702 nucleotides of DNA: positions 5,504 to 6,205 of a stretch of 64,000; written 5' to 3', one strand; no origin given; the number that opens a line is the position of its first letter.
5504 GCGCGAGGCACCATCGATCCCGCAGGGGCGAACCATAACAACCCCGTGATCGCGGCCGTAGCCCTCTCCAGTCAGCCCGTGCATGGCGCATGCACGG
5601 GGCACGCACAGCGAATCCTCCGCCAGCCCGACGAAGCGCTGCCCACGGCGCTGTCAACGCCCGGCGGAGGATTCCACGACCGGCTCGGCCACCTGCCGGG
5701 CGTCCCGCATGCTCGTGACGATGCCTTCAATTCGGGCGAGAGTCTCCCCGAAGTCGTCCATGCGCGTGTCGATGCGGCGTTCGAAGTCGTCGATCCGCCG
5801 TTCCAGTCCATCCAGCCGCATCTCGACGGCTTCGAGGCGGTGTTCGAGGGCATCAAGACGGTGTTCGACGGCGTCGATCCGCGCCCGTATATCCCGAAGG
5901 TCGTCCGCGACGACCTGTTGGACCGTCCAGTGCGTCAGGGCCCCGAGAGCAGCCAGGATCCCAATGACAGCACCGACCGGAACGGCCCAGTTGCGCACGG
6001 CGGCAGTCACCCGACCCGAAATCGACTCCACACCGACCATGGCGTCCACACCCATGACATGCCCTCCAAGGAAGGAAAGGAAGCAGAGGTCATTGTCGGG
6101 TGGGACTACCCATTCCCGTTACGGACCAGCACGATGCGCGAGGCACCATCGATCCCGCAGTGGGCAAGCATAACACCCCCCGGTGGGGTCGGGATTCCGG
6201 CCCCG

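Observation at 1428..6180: Seven-cassette tandem array of self-contained genes for length-variable membrane-anchored coiled coils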

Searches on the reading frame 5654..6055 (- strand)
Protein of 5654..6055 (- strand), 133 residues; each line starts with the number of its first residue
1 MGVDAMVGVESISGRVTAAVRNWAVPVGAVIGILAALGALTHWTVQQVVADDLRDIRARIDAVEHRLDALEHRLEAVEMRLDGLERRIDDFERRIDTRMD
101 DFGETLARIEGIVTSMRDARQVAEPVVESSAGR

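Call 6: search_protein_families(library=pfam, proteins=[window:5654-6055:-], max_evalue=1)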
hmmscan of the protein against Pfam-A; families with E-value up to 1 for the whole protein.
window:5654-6055:- (133 aa): 47 families (the best 25 are shown)
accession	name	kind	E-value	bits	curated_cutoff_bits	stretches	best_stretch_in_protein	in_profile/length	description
PF23991.1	DUF7310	-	5.5e-07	30.4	40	1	47-98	26-77/83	Coiled-coil region of unknown function (DUF7310)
PF06825.17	HSBP1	-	2.7e-05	24.3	28.6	2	80-101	28-49/51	Heat shock factor binding protein 1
PF00038.26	Filament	-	3.9e-05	23.9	40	1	50-119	209-278/313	Intermediate filament protein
PF10779.14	XhlA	-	8.1e-05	23.1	34.7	2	56-95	2-41/67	Haemolysin XhlA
PF10372.14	CdaS_N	-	0.0004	20.9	27.2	1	70-115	14-59/69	Diadenylate cyclase CdaS, N-terminal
PF00261.25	Tropomyosin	-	0.002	18.1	38.6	1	57-116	173-232/242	Tropomyosin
PF05377.16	FlaC_arch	-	0.003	18.4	27.8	1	60-95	2-37/55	Flagella accessory protein C (FlaC)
PF10393.14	Matrilin_ccoil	-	0.0034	17.5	26.3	2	62-88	19-45/45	Trimeric coiled-coil oligomerisation domain of matrilin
PF05531.17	NPV_P10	-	0.0042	18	29.8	1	53-96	6-59/75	Nucleopolyhedrovirus P10 protein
PF06160.17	EzrA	-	0.011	14.5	39.6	1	48-116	105-173/557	Septation ring formation regulator, EzrA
PF02601.20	Exonuc_VII_L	-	0.012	15.6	35.9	1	46-108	157-220/315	Exonuclease VII, large subunit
PF03670.18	UPF0184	-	0.017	16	21.5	1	53-84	28-59/83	Uncharacterised protein family (UPF0184)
PF11471.13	Sugarporin_N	-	0.018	15.7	25.7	1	63-85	2-24/31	Maltoporin periplasmic N-terminal extension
PF18595.6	Nuf2_DHR10-like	-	0.018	15.5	28.4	1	50-109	56-115/117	Nuf2, DHR10-like domain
PF01813.22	ATP-synt_D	-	0.02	15.2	25.7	1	53-125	2-73/196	ATP synthase subunit D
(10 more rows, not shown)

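Call 11: find_homologous_proteins(query=window:5654-6055:-, max_evalue=0.001)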
Query window:5654-6055:- (133 aa): 5 proteins with E <= 0.001 among 177 candidates.
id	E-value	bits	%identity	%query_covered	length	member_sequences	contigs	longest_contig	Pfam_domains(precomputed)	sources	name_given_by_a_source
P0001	5.3e-73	261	72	100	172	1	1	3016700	PF04513.18,PF10779.15,PF05531.18,PF11932.14,PF02601.21,PF05377.18,PF13758.12,PF12072.14,PF10805.15,PF06825.18,PF23991.2,PF03148.20,PF00038.27,PF19220.7,PF07889.18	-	-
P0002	8.6e-72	257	79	100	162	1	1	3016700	PF04513.18,PF10805.15,PF01442.24,PF23991.2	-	-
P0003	1.2e-71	256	83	100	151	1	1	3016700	PF10805.15,PF01442.24,PF23991.2,PF00261.26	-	-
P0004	1.3e-67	243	81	100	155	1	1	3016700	PF10779.15,PF23991.2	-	-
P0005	8.7e-30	121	55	83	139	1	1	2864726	PF10779.15,PF10805.15,PF06825.18,PF23991.2,PF00261.26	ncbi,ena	-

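Call 12: find_encoding_contigs(protein=P0005, flank=10000, max_places=6)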
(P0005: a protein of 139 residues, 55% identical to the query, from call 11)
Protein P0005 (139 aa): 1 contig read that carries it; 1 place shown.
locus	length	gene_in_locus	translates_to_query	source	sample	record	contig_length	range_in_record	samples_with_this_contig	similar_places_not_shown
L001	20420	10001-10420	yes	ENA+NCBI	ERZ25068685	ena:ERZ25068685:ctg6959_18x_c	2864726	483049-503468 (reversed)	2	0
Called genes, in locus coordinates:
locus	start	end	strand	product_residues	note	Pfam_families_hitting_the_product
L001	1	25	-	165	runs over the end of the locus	PF00499:Oxidored_q3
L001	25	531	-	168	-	PF14697:Fer4_21 (weak), PF00037:Fer4 (weak), PF12838:Fer4_7 (weak), PF13484:Fer4_16 (faint)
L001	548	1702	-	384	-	PF00146:NADHdh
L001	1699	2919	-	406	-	PF00346:Complex1_49kDa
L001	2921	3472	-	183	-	PF00329:Complex1_30kDa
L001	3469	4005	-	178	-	PF01058:Oxidored_q6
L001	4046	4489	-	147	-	PF00507:Oxidored_q4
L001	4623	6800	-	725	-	-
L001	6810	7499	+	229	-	PF00535:Glycos_transf_2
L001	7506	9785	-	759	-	PF00390:malic, PF03949:Malic_M, PF01515:PTA_PTB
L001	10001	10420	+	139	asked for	PF10805:DUF2730 (weak), PF00261:Tropomyosin (weak), PF23991:DUF7310 (weak), PF06825:HSBP1 (faint), PF10779:XhlA (weak)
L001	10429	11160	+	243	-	PF02683:DsbD_TM, PF13386:DsbD_2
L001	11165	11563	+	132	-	PF00034:Cytochrom_C, PF13442:Cytochrome_CBB3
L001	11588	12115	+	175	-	PF00578:AhpC-TSA, PF08534:Redoxin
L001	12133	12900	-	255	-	PF03372:Exo_endo_phos (faint)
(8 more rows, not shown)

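Call 16: find_related_loci(query=A2, collection=genome_contigs, flank=10000)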
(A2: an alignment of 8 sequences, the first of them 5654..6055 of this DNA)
Query A2 (133 aa) in genome_contigs; peptide patterns used: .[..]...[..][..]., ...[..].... (x = any residue, [..] = any of these).
185 stretches matched a pattern; 2 encode a relative of the query (tblastn E <= 1e-3); 2 distinct loci.
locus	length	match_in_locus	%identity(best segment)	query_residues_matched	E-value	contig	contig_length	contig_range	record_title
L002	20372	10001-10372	55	11-120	1e-37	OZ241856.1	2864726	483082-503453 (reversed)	MAG: Candidatus Marinacidobacterium sp. isolate 57d0b85c-66d1-4277-a7e3-fd04592ce509 genome assembly, chromosome: 1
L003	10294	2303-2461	38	67-121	7e-8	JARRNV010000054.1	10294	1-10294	MAG: Sulfurimonas sp. isolate Spart_133_MAG scaffold_4498, whole genome shotgun sequence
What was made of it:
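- Tried and rejected: The GTDB genome scan returned only the Marinacidobacterium locus plus a repeat-only hit in a Sulfurimonas MAG (call 16).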

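Call 24: search_protein_representatives(alignment_id=A2)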
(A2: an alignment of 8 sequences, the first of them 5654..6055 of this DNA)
Query: 8 sequences, 151 profile positions. Proteins with E-value up to 0.001 (for the whole library): 2464; up to 1e-10: 53; up to 1e-30: 3. The best 150 are listed.
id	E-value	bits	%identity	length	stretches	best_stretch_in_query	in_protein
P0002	1.0e-77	275.2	-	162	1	1-151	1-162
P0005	5.6e-57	207.9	-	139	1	5-150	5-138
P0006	1.8e-41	157.6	-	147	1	12-142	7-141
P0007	6.3e-25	103.9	-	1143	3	51-139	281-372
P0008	2.1e-18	82.7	-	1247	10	51-134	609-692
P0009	2.0e-17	79.5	-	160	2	49-133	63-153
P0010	4.8e-17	78.3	-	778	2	75-131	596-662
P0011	1.2e-16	77.1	-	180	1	50-126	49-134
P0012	9.8e-16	74.1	-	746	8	96-137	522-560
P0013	2.9e-15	72.5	-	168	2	52-115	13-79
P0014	3.6e-15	72.2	-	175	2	50-138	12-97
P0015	8.8e-15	71.0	-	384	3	43-114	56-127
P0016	3.7e-14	68.9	-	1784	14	58-133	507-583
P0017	6.2e-14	68.2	-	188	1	52-126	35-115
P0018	7.2e-14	68.0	-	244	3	55-115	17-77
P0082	1.1e-09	54.4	-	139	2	27-115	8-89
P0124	6.3e-09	51.9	-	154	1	37-137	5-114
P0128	7.3e-09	51.7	-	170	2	20-115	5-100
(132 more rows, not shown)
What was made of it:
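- Minus-frame products have homologs at 46-55% identity in another genome (calls 11, 24).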

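Call 26: find_encoding_contigs(protein=P0006, flank=10000, max_places=10)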
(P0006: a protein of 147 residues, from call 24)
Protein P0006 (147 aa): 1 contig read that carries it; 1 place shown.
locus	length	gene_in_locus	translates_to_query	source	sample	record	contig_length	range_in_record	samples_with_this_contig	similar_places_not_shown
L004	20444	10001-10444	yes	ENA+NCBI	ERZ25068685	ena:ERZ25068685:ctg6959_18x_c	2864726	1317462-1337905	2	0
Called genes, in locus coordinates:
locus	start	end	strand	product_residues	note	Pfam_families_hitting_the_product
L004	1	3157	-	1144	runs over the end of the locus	PF00580:UvrD-helicase, PF13245:AAA_19, PF13361:UvrD_C, PF13538:UvrD_C_2 (faint), PF12705:PDDEXK_1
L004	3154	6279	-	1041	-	PF12705:PDDEXK_1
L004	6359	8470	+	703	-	PF02897:Peptidase_S9_N, PF00326:Peptidase_S9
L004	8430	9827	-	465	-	PF01554:MatE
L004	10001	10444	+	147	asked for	PF07889:DUF1664 (weak), PF10805:DUF2730 (faint), PF06825:HSBP1 (faint)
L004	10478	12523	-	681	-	PF07676:PD40 (faint), PF26550:Tricorn_2nd, PF26549:Tricorn_N, PF00561:Abhydrolase_1 (faint), PF20434:BD-FAE (weak), PF00326:Peptidase_S9, PF12146:Hydrolase_4 (faint)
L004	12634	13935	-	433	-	PF13513:HEAT_EZ (faint), PF02985:HEAT (faint), PF13646:HEAT_2, PF03130:HEAT_PBS (faint), PF13646:HEAT_2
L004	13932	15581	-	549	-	PF00595:PDZ (weak), PF13180:PDZ_2 (weak), PF17820:PDZ_6, PF03572:Peptidase_S41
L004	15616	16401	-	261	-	PF00902:TatC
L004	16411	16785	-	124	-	PF02416:TatA_B_E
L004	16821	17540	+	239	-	PF01209:Ubie_methyltran, PF13489:Methyltransf_23, PF08241:Methyltransf_11, PF08242:Methyltransf_12, PF13649:Methyltransf_25, PF13847:Methyltransf_31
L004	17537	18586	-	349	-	PF02775:TPP_enzyme_C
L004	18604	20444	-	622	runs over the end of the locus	PF01558:POR, PF01855:POR_N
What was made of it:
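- The relative has two fixed single copies (calls 12, 26).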

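Call 30: find_homologous_proteins(query=A5, max_evalue=1e-8)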
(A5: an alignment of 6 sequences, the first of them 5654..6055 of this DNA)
Query A5 (6 sequences) (133 aa, profile of the alignment): 31 proteins with E <= 1e-8 among 8000 candidates.
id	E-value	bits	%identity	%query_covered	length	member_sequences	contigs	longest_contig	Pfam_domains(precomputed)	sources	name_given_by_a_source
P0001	9.0e-85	299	72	100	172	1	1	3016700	PF04513.18,PF10779.15,PF05531.18,PF11932.14,PF02601.21,PF05377.18,PF13758.12,PF12072.14,PF10805.15,PF06825.18,PF23991.2,PF03148.20,PF00038.27,PF19220.7,PF07889.18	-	-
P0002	2.7e-74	265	79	100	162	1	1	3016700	PF04513.18,PF10805.15,PF01442.24,PF23991.2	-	-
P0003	8.7e-74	264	83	100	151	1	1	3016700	PF10805.15,PF01442.24,PF23991.2,PF00261.26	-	-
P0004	7.3e-69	248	81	100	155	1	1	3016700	PF10779.15,PF23991.2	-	-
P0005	1.0e-62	228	55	83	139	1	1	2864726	PF10779.15,PF10805.15,PF06825.18,PF23991.2,PF00261.26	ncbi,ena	-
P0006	2.6e-59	217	46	84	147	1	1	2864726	PF10805.15,PF06825.18,PF07889.18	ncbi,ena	-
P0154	3.1e-34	135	49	51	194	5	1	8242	PF01519.23,PF10779.15,PF13600.12,PF05531.18,PF10152.15,PF26095.1,PF03670.18,PF12795.13,PF02601.21,PF05377.18,PF13758.12,PF10805.15,PF06825.18,PF23991.2,PF19220.7,PF07889.18,PF15188.12,PF00261.26,PF16740.11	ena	-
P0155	2.2e-27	113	54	41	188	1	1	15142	PF01519.23,PF10779.15,PF11471.14,PF05531.18,PF10152.15,PF10393.15,PF26095.1,PF03670.18,PF12795.13,PF02601.21,PF05377.18,PF13758.12,PF12072.14,PF10805.15,PF06825.18,PF23991.2,PF19220.7,PF15188.12,PF00261.26,PF24161.2,PF14712.12,PF16740.11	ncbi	-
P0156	8.0e-26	108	56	44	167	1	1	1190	PF01519.23,PF04513.18,PF10779.15,PF05531.18,PF10152.15,PF10393.15,PF03670.18,PF16326.11,PF02601.21,PF05377.18,PF13758.12,PF10805.15,PF06825.18,PF23991.2,PF03148.20,PF07889.18,PF15188.12,PF00261.26,PF06419.18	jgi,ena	jgi:chromosome segregation ATPase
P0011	1.1e-24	104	64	32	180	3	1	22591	PF02601.21,PF13758.12,PF10779.15,PF10805.15,PF23991.2,PF19220.7,PF00261.26,PF16740.11,PF26095.1,PF03670.18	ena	-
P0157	3.2e-23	100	60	36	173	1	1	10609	PF10779.15,PF10805.15,PF23991.2,PF03670.18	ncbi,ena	-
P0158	4.4e-23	99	43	41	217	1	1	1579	PF01519.23,PF04513.18,PF10779.15,PF09763.16,PF11471.14,PF27881.1,PF10152.15,PF26095.1,PF03670.18,PF16326.11,PF12795.13,PF02601.21,PF05377.18,PF12072.14,PF10805.15,PF23991.2,PF19220.7,PF15188.12,PF00261.26,PF06160.18,PF24161.2,PF14712.12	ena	-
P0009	1.1e-22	98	56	44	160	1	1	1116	PF01519.23,PF04513.18,PF10779.15,PF05531.18,PF10152.15,PF10393.15,PF03670.18,PF16326.11,PF02601.21,PF05377.18,PF13758.12,PF10805.15,PF06825.18,PF23991.2,PF07889.18,PF15188.12,PF00261.26,PF06419.18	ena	-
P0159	6.2e-22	96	68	31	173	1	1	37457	PF12128.15,PF10779.15,PF10152.15,PF26095.1,PF03670.18,PF02601.21,PF13758.12,PF10805.15,PF23991.2,PF07889.18,PF00261.26,PF16740.11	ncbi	-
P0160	6.3e-20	89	54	38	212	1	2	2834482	PF01519.23,PF13851.12,PF10779.15,PF11471.14,PF05531.18,PF26095.1,PF12795.13,PF06009.20,PF02601.21,PF10805.15,PF23991.2,PF07889.18,PF00261.26,PF24161.2,PF28019.1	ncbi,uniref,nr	ncbi:hypothetical protein [Anaerocellum danielii]|uniref:Uncharacterized protein n=1 Tax=Anaerocellu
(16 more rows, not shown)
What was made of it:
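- Marinacidobacterium MAG (calls 11, 12, 16, 24, 26, 30).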

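Call 32: find_encoding_contigs(protein=P0001, flank=10000, max_places=6)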
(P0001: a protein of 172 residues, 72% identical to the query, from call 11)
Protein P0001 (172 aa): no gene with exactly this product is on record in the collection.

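Call 36: search_protein_families(library=phrogs, proteins=[window:5654-6055:-, P0005, P0006], max_evalue=0.01)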
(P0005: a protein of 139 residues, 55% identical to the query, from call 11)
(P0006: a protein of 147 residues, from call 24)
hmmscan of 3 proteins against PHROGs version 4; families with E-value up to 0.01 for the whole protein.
window:5654-6055:- (133 aa): 12 families
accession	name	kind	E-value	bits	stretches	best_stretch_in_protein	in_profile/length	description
phrog_12015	-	unknown function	6.3e-08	33.4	1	48-100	109-161/165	-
phrog_1009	-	unknown function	1.9e-06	28.9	1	27-104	11-87/103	-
phrog_5553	-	unknown function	8.6e-05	23.7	1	51-97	14-67/114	-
phrog_1193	-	other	0.00012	23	1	54-97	2-45/76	hemolysin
phrog_1863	-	unknown function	0.00036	21.4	1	28-96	16-96/97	-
phrog_25947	-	other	0.00051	21.3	1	53-101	11-59/79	hol-like chemotaxis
phrog_27382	-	unknown function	0.0015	19.2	0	74-97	25-48/51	-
phrog_3413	-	unknown function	0.0024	19.2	0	34-89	12-67/106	-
phrog_3550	-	unknown function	0.003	18.9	0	79-121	2-46/79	-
phrog_5328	-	unknown function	0.0031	18.9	1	53-97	32-76/101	-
phrog_5211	-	unknown function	0.0053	18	0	50-91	28-69/112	-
phrog_15635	-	unknown function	0.0096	17.2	0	56-78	11-33/64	-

P0005 (139 aa): 31 families (the best 25 are shown)
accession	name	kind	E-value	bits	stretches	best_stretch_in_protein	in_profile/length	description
phrog_12015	-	unknown function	2.2e-12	47.9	1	29-106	82-158/165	-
phrog_1009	-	unknown function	4.3e-07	31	1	11-103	4-98/103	-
phrog_1863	-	unknown function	8e-07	29.9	1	22-84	15-96/97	-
phrog_5553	-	unknown function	3.6e-06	28.2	1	51-116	12-77/114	-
phrog_3413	-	unknown function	1.1e-05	26.8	1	30-83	13-66/106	-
phrog_1193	-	other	3.1e-05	24.9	1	54-95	7-48/76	hemolysin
phrog_7606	-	unknown function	3.4e-05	25.3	1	59-122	60-127/134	-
phrog_5345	-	unknown function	3.4e-05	25.2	1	29-107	6-83/104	-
phrog_7303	-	unknown function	8.1e-05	23.6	1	59-113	7-61/80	-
phrog_31408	-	unknown function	0.00023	22.3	1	53-121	5-73/104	-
phrog_5328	-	unknown function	0.00043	21.7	1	52-103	36-87/101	-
phrog_11953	-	DNA, RNA and nucleotide metabolism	0.00045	21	1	70-130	10-70/154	exonuclease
phrog_18362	-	unknown function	0.00053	21.3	0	49-75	59-85/119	-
phrog_25947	-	other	0.00056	21.2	1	59-106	8-55/79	hol-like chemotaxis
phrog_9815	-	unknown function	0.0006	21.2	0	41-96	31-86/114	-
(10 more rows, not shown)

P0006 (147 aa): 25 families
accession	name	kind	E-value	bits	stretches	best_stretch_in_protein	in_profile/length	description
phrog_1009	-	unknown function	1.1e-08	36.1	1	22-111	11-98/103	-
phrog_12015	-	unknown function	1.4e-08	35.6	1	57-119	94-155/165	-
phrog_6701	-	unknown function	6.9e-05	23.6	1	47-120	68-133/169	-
phrog_5553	-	unknown function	8e-05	23.8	1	64-113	10-59/114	-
phrog_15612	-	unknown function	9.8e-05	22.1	1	49-113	113-181/639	-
phrog_7606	-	unknown function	0.00011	23.7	1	50-129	55-126/134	-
phrog_18362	-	unknown function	0.00014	23.1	1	60-89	55-84/119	-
phrog_15795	-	unknown function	0.0004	21.6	1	49-101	11-63/86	-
phrog_5328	-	unknown function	0.00051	21.4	1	50-122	16-83/101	-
phrog_27382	-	unknown function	0.00067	20.3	0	59-95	15-50/51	-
phrog_5890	-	moron, auxiliary metabolic gene and host takeover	0.00084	19.4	1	47-124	128-200/374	tellurite resistance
phrog_5911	-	tail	0.0012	16.3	1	44-128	698-779/3089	tail protein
phrog_1863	-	unknown function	0.0014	19.5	0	60-111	40-94/97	-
phrog_1272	-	tail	0.0014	17.4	1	47-139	88-183/1606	tail length tape measure protein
phrog_11953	-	DNA, RNA and nucleotide metabolism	0.0017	19.2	1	71-126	3-58/154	exonuclease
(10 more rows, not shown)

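Call 37: search_protein_families(library=ncbifam, proteins=[window:5654-6055:-, P0005, P0006], max_evalue=0.01)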
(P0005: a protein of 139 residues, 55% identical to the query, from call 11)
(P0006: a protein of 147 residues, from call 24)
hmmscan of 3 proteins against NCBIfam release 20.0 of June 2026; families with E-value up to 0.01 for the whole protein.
window:5654-6055:- (133 aa): 12 families
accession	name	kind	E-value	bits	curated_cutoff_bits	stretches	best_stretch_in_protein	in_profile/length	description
NF045487.1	ASRP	equivalog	3e-05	22.9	300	1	50-114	196-259/593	archaea-specific SMC-related protein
NF041889.1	Lmo0654_fam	equivalog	0.0013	18.8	75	0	74-96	37-59/61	Lmo0654 family protein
NF038308.1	RNA_repair_RtcR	equivalog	0.0018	17.2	650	1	47-108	321-381/530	RNA repair transcriptional activator RtcR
NF048001.1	GTP_morpho_1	equivalog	0.0021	17.8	50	0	63-88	22-47/70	GTA head formation protein, RCAP_rcc01685 family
TIGR02168.1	SMC_prok_B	equivalog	0.0025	15.6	567.35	1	50-120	797-867/1181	chromosome segregation protein SMC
TIGR02978.1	phageshock_pspC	equivalog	0.003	17.4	104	0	52-78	78-104/121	envelope stress response membrane protein PspC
TIGR02169.1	SMC_prok_A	equivalog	0.0031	15.2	729.4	1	52-111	366-425/1165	chromosome segregation protein SMC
TIGR04166.1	methano_MtrB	equivalog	0.0064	16.8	50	0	37-82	17-61/95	tetrahydromethanopterin S-methyltransferase subunit MtrB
TIGR03607.1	TIGR03607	subfamily_domain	0.0079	15.2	262.45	1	35-81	331-380/732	patatin-like protein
NF053525.1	thylo_ssr2422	subfamily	0.0082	16.6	38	0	60-97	11-48/77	ssr2422 family thylakoid membrane protein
NF047515.1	SpiroCoCo_C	equivalog_domain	0.0082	15.3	125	0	54-116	86-147/313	SpiroCoCo family coiled-coil protein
NF002572.0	PRK02224.1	equivalog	0.0084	14.4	1087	1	50-120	481-550/888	DNA double-strand break repair ATPase Rad50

P0005 (139 aa): 27 families (the best 25 are shown)
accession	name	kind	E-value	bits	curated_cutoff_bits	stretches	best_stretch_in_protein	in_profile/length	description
NF045487.1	ASRP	equivalog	6.3e-06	25.1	300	1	50-119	345-421/593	archaea-specific SMC-related protein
NF047515.1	SpiroCoCo_C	equivalog_domain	1.9e-05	24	125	1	46-123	107-183/313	SpiroCoCo family coiled-coil protein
TIGR02169.1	SMC_prok_A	equivalog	2.4e-05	22.3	729.4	1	44-128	229-916/1165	chromosome segregation protein SMC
TIGR02168.1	SMC_prok_B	equivalog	2.4e-05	22.3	567.35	1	46-136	784-874/1181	chromosome segregation protein SMC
NF047516.1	LA_3659_fam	equivalog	3e-05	23.7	36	1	44-122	108-198/221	LA_3659 family protein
NF047514.1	SpiroCoCo_N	equivalog_domain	3e-05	23.7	75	1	44-122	108-198/221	SpiroCoCo family coiled-coil protein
NF048001.1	GTP_morpho_1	equivalog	5.7e-05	22.8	50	1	56-83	20-47/70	GTA head formation protein, RCAP_rcc01685 family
NF047368.1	collar_FlbB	equivalog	0.00015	21.6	110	1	52-128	59-135/193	periplasmic-type flagellar collar protein FlbB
TIGR02978.1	phageshock_pspC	equivalog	0.00015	21.6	104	0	24-83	46-107/121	envelope stress response membrane protein PspC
NF003034.1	PRK03918.1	equivalog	0.00035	18.7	700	1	52-127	658-732/878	DNA double-strand break repair ATPase Rad50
NF053563.1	Rkd4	equivalog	0.00068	17.9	860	1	49-113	572-635/747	arcadin-4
NF008952.0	PRK12295.1-5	equivalog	0.00071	18.9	360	1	44-133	233-321/363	ATP phosphoribosyltransferase regulatory subunit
NF052320.1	Cbp1_fam_LP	subfamily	0.00076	19.1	90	1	44-134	86-179/286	Cbp1 family collagen-binding glycoprotein adhesin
TIGR04166.1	methano_MtrB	equivalog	0.001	19.3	50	0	77-110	26-59/95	tetrahydromethanopterin S-methyltransferase subunit MtrB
NF052682.1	morpho_FcmC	equivalog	0.0011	19.3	90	1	54-107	61-115/159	filament morphology membrane protein FcmC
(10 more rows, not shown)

P0006 (147 aa): 17 families
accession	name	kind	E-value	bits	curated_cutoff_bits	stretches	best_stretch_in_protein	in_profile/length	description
NF045487.1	ASRP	equivalog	1.3e-05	24.1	300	1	51-122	332-402/593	archaea-specific SMC-related protein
NF047515.1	SpiroCoCo_C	equivalog_domain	2.3e-05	23.7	125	1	46-129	169-247/313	SpiroCoCo family coiled-coil protein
NF048001.1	GTP_morpho_1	equivalog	2.9e-05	23.8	50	1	57-98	6-47/70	GTA head formation protein, RCAP_rcc01685 family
NF047516.1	LA_3659_fam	equivalog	4.2e-05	23.2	36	1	52-118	84-156/221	LA_3659 family protein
NF047514.1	SpiroCoCo_N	equivalog_domain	4.2e-05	23.2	75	1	52-118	84-156/221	SpiroCoCo family coiled-coil protein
NF003034.1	PRK03918.1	equivalog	0.00031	18.8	700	1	49-127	639-717/878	DNA double-strand break repair ATPase Rad50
TIGR02168.1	SMC_prok_B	equivalog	0.00046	18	567.35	1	53-137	808-895/1181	chromosome segregation protein SMC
TIGR00293.1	TIGR00293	equivalog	0.00053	20.1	53.9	0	69-115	80-126/129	prefoldin subunit alpha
NF053563.1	Rkd4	equivalog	0.0015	16.7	860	1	44-121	443-525/747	arcadin-4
TIGR02169.1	SMC_prok_A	equivalog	0.0015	16.3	729.4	1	58-124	721-787/1165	chromosome segregation protein SMC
TIGR01149.1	mtrG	equivalog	0.0028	17.6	50.65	0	49-77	11-39/70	tetrahydromethanopterin S-methyltransferase subunit MtrG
TIGR04527.1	mycoplas_twoTM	subfamily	0.0036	17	125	1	25-130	15-123/248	MG_279/MG_280 family protein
NF033885.1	conj_TraP_IncI1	equivalog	0.0041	16.9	135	1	50-112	82-144/217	conjugal transfer protein TraP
TIGR00634.1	recN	equivalog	0.0045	16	407.85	1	48-136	264-344/563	DNA repair protein RecN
NF038350.1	taxis_HmpF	equivalog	0.0068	14.8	200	1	51-127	449-525/553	pilus motility taxis protein HmpF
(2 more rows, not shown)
